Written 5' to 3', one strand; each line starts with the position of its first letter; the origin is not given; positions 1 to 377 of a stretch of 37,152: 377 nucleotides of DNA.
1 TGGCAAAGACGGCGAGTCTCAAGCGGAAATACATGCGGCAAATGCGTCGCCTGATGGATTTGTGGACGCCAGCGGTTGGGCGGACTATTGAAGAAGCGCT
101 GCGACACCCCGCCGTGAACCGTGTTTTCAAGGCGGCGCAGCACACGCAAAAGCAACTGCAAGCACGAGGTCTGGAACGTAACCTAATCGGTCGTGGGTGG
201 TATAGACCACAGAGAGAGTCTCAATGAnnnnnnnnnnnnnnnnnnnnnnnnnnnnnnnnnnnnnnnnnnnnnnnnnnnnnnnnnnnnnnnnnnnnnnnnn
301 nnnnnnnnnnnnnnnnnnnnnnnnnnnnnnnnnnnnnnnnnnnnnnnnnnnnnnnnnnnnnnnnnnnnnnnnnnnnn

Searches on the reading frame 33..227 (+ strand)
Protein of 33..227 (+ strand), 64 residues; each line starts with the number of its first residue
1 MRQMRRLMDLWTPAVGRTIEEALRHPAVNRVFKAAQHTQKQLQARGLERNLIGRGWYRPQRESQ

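Call 45: search_protein_families(library=pfam, alignment_id=A2, max_evalue=0.001)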
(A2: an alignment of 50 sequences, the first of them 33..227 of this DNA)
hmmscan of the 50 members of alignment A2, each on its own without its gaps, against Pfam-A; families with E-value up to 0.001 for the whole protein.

A. member 1, window:33-227:+ (64 aa): 0 families

B. families by the number of members that match (of 50 scanned): 17 families
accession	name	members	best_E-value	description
PF00145.23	DNA_methylase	1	5.1e-51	C-5 cytosine-specific DNA methylase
PF00557.29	Peptidase_M24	1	2.3e-35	Metallopeptidase family M24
PF10127.15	RlaP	1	3.5e-20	RNA repair pathway DNA polymerase beta family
PF13393.11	tRNA-synt_His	1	3.5e-20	Histidyl-tRNA synthetase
PF14279.12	HNH_5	1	3.1e-14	HNH endonuclease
PF01844.29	HNH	1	8.8e-14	HNH endonuclease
PF00587.30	tRNA-synt_2b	1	6.6e-12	tRNA synthetase class II core domain (G, H, P, S and T)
PF13395.12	HNH_4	1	4e-09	HNH endonuclease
PF09339.16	HTH_IclR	1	8.7e-08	IclR helix-turn-helix domain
PF13412.12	HTH_24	1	1.2e-06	Winged helix-turn-helix DNA-binding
PF13404.12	HTH_AsnC-type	1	1.5e-06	AsnC-type helix-turn-helix domain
PF13384.12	HTH_23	1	2.6e-06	Homeodomain-like domain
PF05930.18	Phage_AlpA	1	9.5e-05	Prophage CP4-57 regulatory protein (AlpA)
PF04545.22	Sigma70_r4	1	0.00044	Sigma-70, region 4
PF12802.13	MarR_2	1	0.00077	MarR family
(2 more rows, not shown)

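Call 86: search_protein_families(library=pfam, proteins=[window:33-227:+], max_evalue=0.001)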
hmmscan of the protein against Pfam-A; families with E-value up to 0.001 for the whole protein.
window:33-227:+ (64 aa): 0 families
